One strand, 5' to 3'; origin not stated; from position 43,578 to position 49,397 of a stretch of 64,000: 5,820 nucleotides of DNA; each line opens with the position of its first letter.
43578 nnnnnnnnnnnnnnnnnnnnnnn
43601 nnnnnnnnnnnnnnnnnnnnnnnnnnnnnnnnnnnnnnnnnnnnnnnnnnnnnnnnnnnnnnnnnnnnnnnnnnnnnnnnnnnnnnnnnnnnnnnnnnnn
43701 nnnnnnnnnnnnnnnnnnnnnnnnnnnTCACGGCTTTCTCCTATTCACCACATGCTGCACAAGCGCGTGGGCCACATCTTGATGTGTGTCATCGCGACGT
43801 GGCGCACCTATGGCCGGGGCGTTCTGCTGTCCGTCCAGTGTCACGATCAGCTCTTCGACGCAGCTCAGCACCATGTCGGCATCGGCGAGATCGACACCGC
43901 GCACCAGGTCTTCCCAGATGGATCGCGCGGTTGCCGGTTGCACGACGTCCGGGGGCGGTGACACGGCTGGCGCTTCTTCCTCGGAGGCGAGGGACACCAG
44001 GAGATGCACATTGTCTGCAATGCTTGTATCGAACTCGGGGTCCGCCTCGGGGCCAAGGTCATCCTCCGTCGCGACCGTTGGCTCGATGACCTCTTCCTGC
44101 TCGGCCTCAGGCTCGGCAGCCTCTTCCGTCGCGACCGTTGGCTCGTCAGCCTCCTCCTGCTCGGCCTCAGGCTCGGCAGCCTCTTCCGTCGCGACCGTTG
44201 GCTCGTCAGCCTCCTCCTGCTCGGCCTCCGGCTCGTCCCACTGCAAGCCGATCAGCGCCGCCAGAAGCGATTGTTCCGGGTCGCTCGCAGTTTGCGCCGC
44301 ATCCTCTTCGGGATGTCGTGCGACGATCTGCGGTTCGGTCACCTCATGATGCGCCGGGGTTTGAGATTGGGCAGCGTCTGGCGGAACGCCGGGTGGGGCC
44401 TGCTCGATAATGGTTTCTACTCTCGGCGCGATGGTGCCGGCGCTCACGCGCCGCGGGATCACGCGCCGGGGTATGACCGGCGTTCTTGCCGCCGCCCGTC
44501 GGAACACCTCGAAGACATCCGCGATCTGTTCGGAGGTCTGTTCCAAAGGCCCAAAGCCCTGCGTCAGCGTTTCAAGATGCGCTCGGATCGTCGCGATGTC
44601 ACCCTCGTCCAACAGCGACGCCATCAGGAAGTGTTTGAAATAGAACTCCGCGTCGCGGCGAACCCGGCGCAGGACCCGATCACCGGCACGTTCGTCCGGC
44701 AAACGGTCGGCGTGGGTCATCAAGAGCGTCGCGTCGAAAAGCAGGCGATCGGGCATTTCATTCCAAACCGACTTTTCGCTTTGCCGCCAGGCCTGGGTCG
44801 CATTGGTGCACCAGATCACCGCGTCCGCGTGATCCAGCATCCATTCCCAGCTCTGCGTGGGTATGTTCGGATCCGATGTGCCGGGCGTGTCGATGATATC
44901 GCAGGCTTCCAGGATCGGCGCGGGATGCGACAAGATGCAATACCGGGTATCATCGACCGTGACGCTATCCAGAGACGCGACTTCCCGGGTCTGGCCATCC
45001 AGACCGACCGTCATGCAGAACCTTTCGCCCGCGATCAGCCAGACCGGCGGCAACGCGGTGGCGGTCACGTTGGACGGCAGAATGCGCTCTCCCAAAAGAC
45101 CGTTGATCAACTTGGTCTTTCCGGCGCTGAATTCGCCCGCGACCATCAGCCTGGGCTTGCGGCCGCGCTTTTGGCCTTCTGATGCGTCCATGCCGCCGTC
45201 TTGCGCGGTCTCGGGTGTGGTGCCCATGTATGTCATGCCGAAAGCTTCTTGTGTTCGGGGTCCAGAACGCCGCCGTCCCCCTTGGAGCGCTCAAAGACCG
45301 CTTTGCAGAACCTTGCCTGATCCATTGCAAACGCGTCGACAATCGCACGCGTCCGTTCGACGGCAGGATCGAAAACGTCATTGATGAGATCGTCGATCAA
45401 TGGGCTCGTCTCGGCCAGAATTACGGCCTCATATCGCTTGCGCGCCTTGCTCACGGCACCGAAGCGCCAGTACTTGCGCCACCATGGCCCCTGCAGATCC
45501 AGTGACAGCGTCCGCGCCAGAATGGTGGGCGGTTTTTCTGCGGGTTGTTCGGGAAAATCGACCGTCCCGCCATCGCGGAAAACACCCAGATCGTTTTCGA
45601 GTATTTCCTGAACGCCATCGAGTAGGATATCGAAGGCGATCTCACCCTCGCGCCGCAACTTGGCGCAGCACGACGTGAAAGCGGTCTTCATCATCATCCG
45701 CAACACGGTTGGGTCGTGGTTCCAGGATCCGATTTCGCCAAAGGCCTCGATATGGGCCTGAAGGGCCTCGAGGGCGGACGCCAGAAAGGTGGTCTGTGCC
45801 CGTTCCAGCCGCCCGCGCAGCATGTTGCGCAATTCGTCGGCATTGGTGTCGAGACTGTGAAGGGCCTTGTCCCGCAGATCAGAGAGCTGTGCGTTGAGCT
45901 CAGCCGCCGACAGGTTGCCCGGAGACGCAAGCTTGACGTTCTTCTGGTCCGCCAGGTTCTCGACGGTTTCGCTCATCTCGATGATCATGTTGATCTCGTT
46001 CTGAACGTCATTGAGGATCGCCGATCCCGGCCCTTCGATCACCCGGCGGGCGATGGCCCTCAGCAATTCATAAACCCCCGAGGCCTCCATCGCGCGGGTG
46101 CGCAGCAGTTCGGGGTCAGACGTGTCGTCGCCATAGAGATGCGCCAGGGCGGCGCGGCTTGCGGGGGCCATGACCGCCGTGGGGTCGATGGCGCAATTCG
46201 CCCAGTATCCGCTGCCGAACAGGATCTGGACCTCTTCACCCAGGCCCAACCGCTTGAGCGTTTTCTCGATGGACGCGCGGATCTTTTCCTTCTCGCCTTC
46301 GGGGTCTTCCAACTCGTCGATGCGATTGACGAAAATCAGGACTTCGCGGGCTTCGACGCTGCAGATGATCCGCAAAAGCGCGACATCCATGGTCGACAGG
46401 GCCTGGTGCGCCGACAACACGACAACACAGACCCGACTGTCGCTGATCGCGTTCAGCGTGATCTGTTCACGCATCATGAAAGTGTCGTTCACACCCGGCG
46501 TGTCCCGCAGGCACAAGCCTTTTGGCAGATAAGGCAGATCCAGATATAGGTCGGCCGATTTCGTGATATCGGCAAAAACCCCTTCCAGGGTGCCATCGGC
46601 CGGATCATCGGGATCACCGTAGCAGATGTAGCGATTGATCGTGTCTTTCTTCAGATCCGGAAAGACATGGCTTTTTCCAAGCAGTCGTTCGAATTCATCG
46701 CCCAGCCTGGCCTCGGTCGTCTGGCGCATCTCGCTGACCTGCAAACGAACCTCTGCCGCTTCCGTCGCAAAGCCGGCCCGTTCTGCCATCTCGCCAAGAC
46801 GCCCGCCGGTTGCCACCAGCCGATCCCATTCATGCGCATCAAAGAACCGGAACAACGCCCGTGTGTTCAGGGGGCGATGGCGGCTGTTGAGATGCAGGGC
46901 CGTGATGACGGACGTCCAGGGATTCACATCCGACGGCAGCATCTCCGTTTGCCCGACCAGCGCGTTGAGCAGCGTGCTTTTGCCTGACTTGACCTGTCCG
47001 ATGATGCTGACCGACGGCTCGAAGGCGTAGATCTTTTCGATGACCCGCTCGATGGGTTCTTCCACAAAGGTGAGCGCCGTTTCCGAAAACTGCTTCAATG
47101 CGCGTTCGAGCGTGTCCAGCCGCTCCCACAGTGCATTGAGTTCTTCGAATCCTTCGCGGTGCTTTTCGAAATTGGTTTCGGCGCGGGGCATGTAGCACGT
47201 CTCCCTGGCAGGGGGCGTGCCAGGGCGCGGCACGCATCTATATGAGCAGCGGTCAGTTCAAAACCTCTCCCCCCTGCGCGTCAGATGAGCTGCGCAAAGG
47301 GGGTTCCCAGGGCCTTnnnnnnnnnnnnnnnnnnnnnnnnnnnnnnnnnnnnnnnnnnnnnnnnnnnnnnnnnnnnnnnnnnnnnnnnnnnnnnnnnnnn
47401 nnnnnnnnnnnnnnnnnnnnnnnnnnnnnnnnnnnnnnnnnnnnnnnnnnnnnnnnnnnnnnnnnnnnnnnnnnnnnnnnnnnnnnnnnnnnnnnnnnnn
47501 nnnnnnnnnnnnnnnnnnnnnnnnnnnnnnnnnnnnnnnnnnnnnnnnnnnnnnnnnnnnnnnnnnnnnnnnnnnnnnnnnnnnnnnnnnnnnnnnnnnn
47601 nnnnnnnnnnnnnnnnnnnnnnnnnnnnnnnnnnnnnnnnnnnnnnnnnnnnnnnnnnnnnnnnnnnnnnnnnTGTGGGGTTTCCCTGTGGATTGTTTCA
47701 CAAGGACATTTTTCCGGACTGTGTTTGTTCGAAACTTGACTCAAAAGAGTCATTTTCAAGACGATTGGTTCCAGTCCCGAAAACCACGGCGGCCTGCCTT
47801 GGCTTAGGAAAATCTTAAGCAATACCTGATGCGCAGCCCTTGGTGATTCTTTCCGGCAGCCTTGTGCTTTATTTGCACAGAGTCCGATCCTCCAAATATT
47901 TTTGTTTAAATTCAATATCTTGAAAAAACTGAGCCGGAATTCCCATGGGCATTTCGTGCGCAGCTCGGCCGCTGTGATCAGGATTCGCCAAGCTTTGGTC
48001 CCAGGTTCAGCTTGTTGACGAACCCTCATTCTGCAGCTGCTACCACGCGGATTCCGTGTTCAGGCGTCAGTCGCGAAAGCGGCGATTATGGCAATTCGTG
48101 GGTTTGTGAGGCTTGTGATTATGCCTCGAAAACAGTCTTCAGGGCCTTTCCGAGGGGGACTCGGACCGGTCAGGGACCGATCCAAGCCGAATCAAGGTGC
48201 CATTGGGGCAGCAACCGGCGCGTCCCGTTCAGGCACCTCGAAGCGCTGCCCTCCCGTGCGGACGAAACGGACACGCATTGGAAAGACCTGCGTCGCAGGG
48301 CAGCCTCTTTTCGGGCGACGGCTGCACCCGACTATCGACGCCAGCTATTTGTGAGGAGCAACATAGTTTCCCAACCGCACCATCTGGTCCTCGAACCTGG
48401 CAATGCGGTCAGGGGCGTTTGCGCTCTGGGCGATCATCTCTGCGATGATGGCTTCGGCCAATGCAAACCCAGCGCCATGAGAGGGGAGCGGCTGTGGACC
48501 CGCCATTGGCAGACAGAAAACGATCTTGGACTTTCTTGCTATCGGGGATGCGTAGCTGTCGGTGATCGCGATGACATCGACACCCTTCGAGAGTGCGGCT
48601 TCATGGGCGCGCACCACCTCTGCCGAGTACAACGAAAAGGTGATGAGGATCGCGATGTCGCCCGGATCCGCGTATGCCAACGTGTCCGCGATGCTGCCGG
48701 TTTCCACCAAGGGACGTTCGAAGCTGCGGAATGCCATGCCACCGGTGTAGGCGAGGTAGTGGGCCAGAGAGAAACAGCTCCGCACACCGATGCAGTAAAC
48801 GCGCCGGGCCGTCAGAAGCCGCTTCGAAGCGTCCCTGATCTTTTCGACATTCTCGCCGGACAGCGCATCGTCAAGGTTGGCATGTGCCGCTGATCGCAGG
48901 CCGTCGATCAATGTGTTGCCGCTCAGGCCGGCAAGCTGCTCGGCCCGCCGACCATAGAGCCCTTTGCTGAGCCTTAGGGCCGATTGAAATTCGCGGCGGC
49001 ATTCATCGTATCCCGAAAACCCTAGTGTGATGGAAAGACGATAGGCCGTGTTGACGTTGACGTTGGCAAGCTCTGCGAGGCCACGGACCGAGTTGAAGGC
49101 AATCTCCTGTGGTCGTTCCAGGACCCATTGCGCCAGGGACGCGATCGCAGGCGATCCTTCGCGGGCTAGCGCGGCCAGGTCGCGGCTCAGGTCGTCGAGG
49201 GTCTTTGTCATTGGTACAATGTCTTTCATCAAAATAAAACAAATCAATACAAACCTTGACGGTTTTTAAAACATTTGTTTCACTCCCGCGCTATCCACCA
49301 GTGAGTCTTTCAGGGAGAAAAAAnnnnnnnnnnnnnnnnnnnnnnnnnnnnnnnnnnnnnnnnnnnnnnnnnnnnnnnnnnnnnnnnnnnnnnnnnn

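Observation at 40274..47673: Five-gene operon: a Roadblock/LC7 protein followed by four dynamin-family GTPases in two long+short modules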

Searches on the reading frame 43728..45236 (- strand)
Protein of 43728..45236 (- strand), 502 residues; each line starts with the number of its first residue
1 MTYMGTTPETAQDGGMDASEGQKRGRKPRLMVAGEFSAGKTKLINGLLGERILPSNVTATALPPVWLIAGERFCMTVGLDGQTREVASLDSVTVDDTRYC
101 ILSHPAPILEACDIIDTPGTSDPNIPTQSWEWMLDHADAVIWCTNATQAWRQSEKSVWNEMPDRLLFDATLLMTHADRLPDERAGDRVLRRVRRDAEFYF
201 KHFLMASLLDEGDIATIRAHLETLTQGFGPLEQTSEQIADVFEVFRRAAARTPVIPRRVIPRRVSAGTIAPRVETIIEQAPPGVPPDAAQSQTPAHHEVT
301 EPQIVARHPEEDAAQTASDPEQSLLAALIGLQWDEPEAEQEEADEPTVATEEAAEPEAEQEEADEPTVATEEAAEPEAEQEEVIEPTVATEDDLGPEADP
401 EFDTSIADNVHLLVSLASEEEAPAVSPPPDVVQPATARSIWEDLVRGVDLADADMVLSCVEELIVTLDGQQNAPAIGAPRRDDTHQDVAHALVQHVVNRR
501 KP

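Call 8: search_protein_families(library=pfam, proteins=[window:43728-45236:-], max_evalue=0.1)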
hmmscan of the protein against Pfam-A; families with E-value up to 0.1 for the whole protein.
window:43728-45236:- (502 aa): 3 families
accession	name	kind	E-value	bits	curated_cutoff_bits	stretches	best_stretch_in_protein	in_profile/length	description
PF00350.29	Dynamin_N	-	2.5e-10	41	27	1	31-158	2-150/168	Dynamin family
PF01926.29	MMR_HSR1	-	0.00054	20.5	21.9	1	30-155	2-94/113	50S ribosome-binding GTPase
PF00735.24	Septin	-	0.066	12.9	26.2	0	29-134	6-86/280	Septin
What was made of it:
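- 43728..45236 (-): P3, short dynamin A (502 aa): G domain (about residues 25-235), variable acidic/Pro linker, and a 40-aa conserved C-terminal motif. Dynamin_N 41 bits (call 8).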

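Call 9: search_protein_families(library=ncbifam, proteins=[window:43728-45236:-], max_evalue=0.1)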
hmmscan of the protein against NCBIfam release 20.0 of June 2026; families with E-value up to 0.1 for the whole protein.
window:43728-45236:- (502 aa): 3 families
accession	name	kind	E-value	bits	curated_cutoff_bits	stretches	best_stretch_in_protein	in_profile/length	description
NF052648.1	DynmDynABac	equivalog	0.00031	18.7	1600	1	32-72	46-86/1187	dynamin GTPase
NF000908.1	PRK00089.1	equivalog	0.0038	16.5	237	0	115-225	56-167/291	GTPase Era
TIGR00231.1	small_GTP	domain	0.021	14.6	42.5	1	28-160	4-107/164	GTP-binding protein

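Call 10: search_protein_families(library=padloc, proteins=[window:43728-45236:-], max_evalue=0.1)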
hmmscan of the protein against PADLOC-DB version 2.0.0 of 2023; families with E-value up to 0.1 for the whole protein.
window:43728-45236:- (502 aa): 0 families

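Call 64: search_protein_families(library=phrogs, proteins=[window:43728-45236:-], max_evalue=0.01)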
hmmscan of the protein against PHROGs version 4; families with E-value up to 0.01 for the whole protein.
window:43728-45236:- (502 aa): 0 families

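Call 114: search_solved_structures(query=A4, max_evalue=0.01, show_alignments=1)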
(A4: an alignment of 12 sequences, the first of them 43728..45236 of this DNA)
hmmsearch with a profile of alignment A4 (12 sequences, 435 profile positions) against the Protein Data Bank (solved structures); distinct sequences matched with E-value up to 0.01: 67 (the best 60 are shown).
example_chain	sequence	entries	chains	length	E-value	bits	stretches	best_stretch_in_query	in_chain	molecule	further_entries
5owv_C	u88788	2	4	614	2e-25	93.5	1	23-217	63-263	GTP-binding protein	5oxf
2j68_A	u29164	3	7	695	7.6e-13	52.1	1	18-146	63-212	BACTERIAL DYNAMIN-LIKE PROTEIN | DYNAMIN FAMILY PROTEIN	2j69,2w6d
7aoi_XL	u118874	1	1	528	5.6e-11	45.9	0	12-46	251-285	GTP-binding protein, putative,mt-EngA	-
7am2_BU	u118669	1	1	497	7.5e-11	45.5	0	14-47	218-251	GTPase Der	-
6yxx_EA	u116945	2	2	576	7.7e-11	45.4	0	12-46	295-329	mt-EngA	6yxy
6jfk_A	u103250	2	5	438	1.8e-08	37.6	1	23-211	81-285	Mitofusin-2,cDNA FLJ57997, highly similar to Transmembrane GTPase MFN2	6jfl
5goe_A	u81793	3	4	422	5e-08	36.2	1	23-170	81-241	Mitofusin-1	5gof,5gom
5yew_A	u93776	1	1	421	5.7e-08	36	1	23-170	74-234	Mitofusin-1,Mitofusin-1 fusion protein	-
5gnt_A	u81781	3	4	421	5.9e-08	35.9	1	23-170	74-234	Mitofusin-1 | Mitofusin-1,Mitofusin-1 fusion protein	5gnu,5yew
5go4_A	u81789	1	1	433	7.5e-08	35.6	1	23-194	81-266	Mitofusin-1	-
6xrs_A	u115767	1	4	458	8.7e-08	35.4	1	17-85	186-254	GTPase Der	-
5owv_A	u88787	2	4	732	9.6e-08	35.2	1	24-74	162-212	GTP-binding protein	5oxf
6jfm_A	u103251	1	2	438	1.1e-07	35.1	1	23-211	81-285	Mitofusin-2,Mitofusin-2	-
8csp_a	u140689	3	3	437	1.1e-06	31.8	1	18-74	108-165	GTPase Era, mitochondrial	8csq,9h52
4dcs_A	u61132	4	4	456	1.5e-06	31.3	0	23-81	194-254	GTP-BINDING PROTEIN ENGA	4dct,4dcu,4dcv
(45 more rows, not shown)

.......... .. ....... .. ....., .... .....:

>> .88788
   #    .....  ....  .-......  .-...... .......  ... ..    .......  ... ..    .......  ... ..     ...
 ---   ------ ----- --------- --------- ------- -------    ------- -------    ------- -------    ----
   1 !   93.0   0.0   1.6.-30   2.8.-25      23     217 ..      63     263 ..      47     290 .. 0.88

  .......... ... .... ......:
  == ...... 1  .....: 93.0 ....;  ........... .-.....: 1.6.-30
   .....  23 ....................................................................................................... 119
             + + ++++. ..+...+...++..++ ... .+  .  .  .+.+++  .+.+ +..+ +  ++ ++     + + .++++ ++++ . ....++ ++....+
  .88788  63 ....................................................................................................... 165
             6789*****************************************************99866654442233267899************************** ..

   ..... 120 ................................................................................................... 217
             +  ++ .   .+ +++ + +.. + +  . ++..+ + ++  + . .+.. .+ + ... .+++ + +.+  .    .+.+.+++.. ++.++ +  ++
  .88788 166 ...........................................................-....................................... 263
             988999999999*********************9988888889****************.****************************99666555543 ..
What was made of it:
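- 43728..45236 (-): The short-G-domain profile hits Cj-DLP2 5owv_C at E 2e-25 (call 114).
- Closest known: Campylobacter jejuni Cj-DLP1/Cj-DLP2 heterotypic pair. Same: The short G-domain profile matches Cj-DLP2 best of all PDB chains (E 2e-25, call 114).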

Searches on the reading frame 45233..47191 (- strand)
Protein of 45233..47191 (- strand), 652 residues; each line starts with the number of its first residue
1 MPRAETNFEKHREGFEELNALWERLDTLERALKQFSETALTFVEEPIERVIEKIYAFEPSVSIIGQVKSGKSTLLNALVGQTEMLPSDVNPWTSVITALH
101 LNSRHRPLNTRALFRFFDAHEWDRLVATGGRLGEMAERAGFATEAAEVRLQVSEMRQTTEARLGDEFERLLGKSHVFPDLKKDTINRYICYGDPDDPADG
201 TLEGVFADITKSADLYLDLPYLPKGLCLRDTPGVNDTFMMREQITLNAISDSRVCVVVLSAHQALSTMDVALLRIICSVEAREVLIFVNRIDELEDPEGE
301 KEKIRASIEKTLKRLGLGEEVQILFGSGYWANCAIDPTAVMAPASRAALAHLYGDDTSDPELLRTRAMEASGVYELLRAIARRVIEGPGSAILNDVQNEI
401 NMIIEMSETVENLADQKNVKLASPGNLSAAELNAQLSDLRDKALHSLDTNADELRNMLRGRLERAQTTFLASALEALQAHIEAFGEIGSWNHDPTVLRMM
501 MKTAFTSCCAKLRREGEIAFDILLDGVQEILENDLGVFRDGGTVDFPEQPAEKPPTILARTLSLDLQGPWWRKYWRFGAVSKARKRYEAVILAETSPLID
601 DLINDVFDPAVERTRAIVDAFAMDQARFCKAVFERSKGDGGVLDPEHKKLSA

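Call 8: search_protein_families(library=pfam, proteins=[window:45233-47191:-], max_evalue=0.1)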
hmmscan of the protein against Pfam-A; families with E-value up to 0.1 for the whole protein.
window:45233-47191:- (652 aa): 8 families
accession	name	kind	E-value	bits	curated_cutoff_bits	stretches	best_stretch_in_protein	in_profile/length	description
PF00350.29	Dynamin_N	-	1.9e-15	57.7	27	1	61-275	1-152/168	Dynamin family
PF00009.33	GTP_EFTU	-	6.1e-08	32.9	26.5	1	229-332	74-173/188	Elongation factor Tu GTP binding domain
PF01926.29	MMR_HSR1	-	2.5e-07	31.2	21.9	1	61-104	2-44/113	50S ribosome-binding GTPase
PF03193.22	RsgA_GTPase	-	0.00071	19.9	30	0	59-85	107-133/174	RsgA GTPase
PF02421.24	FeoB_N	-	0.013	15.5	27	0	61-83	3-25/156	Ferrous iron transport protein B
PF03029.23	ATP_bind_1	-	0.019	15.2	27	0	224-273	91-147/240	Conserved hypothetical ATP binding protein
PF13555.12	AAA_29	-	0.036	14.3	27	1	61-78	25-42/61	P-loop containing region of AAA domain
PF01442.23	Apolipoprotein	-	0.086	13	90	0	430-484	113-166/190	Apolipoprotein A1/A4/E domain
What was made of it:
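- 45233..47191 (-): P2, long dynamin-like protein A (652 aa), DLP1/BDLP-like. Dynamin_N 57.7 bits (call 8).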

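Call 9: search_protein_families(library=ncbifam, proteins=[window:45233-47191:-], max_evalue=0.1)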
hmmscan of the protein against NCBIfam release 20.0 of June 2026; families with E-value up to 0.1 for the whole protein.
window:45233-47191:- (652 aa): 18 families
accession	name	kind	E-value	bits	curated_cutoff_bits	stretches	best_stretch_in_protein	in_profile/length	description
TIGR03594.1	GTPase_EngA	equivalog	1e-13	51.1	306.7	2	244-316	250-320/432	ribosome biogenesis GTPase Der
NF007368.0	PRK09866.1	equivalog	5.6e-10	38.2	1146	1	34-332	45-339/742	clamp-binding protein CrfC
NF002828.0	PRK03003.1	equivalog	8.2e-08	31.3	631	2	245-327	289-368/477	ribosome biogenesis GTPase Der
TIGR03918.1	GTP_HydF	equivalog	8.8e-07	28.1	325.55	2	60-90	9-39/392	[FeFe] hydrogenase H-cluster maturation GTPase HydF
NF000908.1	PRK00089.1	equivalog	9.3e-07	28.4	237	1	61-81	6-26/291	GTPase Era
TIGR00436.1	era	equivalog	3e-05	23.5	116.25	1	61-93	3-35/270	GTPase Era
TIGR03597.1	GTPase_YqeH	equivalog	3e-05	23.4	297.4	1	46-87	144-184/361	ribosome biogenesis GTPase YqeH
NF009379.0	PRK12740.1-3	equivalog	0.0001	21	513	0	220-296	69-140/674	elongation factor G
NF009891.0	PRK13351.1-1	equivalog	0.00028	19.6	597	1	219-296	69-141/681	elongation factor G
TIGR00450.1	mnmE_trmE_thdF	equivalog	0.00032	19.9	252.6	1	59-89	210-240/446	tRNA uridine-5-carboxymethylaminomethyl(34) synthesis GTPase MnmE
NF052648.1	DynmDynABac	equivalog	0.00052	18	1600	1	44-236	600-779/1187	dynamin GTPase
TIGR00231.1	small_GTP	domain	0.00053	19.8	42.5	1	60-82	5-27/164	GTP-binding protein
NF007071.0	PRK09518.1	equivalog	0.0015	17.1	953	0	245-324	520-596/706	bifunctional cytidylate kinase/GTPase Der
TIGR03598.1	GTPase_YsxC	equivalog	0.0065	16.2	124.45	0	58-84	18-44/186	ribosome biogenesis GTP-binding protein YihA/YsxC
TIGR03156.1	GTP_HflX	equivalog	0.014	14.4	216.75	1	58-82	189-213/351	GTPase HflX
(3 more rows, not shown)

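Call 10: search_protein_families(library=padloc, proteins=[window:45233-47191:-], max_evalue=0.1)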
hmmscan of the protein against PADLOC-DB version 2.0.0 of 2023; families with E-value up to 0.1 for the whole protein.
window:45233-47191:- (652 aa): 4 families
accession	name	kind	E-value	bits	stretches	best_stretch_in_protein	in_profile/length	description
PDLC03839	LeoA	-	1.8e-14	51.8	2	221-485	100-347/559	-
PDLC03841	LeoBC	-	1.2e-06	26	1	23-482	47-378/601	-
PDLC04140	mad8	-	0.021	12.3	1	59-141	28-76/314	mads_8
PDLC03859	LmuB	-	0.044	11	0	251-457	330-474/611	-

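Call 49: search_solved_structures(query=window:45233-47191:-, max_evalue=0.01)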
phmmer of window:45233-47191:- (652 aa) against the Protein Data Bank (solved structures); distinct sequences matched with E-value up to 0.01: 4.
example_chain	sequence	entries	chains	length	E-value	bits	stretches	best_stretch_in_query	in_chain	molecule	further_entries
2j68_A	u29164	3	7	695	7.6e-10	41.1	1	61-102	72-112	BACTERIAL DYNAMIN-LIKE PROTEIN | DYNAMIN FAMILY PROTEIN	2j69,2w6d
5owv_A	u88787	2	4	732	8.6e-08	34.3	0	209-300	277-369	GTP-binding protein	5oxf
6xrs_A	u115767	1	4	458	0.00011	24.1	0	50-93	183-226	GTPase Der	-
3j8g_X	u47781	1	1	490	0.00015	23.6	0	244-310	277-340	GTPase Der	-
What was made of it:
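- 45233..47191 (-): Best PDB sequence match is Nostoc BDLP 2j68 (E 7.6e-10), then Cj-DLP1 5owv_A (call 49).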

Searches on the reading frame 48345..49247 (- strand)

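Call 43: search_protein_families(library=pfam, proteins=[window:48345-49247:-], max_evalue=0.001)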
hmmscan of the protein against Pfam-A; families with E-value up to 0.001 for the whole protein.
window:48345-49247:- (300 aa): 2 families
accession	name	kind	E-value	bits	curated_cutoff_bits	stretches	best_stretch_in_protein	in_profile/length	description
PF01380.27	SIS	-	1.8e-15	57.3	25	1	144-252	2-110/131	SIS domain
PF01418.23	HTH_6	-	3e-06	27.6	28.3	1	38-89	21-72/77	Helix-turn-helix domain, rpiR family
